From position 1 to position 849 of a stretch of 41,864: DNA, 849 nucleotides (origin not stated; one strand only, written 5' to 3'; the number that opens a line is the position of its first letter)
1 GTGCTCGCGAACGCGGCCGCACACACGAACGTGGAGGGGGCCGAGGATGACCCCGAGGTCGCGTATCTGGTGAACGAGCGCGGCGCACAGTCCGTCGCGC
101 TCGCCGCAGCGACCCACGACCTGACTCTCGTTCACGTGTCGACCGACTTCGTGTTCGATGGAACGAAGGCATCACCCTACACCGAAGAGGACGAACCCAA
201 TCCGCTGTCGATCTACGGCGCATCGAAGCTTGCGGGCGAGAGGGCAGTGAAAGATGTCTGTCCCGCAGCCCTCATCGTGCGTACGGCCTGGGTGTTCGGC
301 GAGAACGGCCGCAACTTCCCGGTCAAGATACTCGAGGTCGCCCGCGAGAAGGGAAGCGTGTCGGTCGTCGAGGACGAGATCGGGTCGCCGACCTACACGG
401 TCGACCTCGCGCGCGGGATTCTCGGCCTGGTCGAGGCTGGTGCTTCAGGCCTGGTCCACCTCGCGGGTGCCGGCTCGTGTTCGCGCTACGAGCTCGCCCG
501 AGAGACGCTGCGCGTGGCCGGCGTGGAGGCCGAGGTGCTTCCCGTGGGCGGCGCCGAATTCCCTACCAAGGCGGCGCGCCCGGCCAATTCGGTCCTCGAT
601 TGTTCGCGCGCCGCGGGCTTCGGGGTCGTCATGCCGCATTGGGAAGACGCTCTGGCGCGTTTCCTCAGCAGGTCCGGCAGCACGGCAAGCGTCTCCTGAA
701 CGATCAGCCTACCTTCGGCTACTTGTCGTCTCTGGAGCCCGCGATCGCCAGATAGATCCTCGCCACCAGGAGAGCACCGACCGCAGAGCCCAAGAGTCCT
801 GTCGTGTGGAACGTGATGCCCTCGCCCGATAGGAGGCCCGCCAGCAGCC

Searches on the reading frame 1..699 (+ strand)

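Call 29: search_protein_families(library=pfam, proteins=[window:1-699:+], max_evalue=0.00001)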
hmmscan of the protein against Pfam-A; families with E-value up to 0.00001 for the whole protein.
window:1-699:+ (232 aa): 3 families
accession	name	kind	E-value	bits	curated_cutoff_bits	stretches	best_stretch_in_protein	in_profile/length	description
PF04321.23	RmlD_sub_bind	-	2.7e-76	256.8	27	1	3-224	56-284/287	RmlD substrate binding domain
PF01370.27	Epimerase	-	3.7e-11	43.4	20.9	1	3-146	69-227/240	NAD dependent epimerase/dehydratase family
PF16363.11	GDP_Man_Dehyd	-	3.1e-07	30.6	27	1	4-86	81-167/332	GDP-mannose 4,6 dehydratase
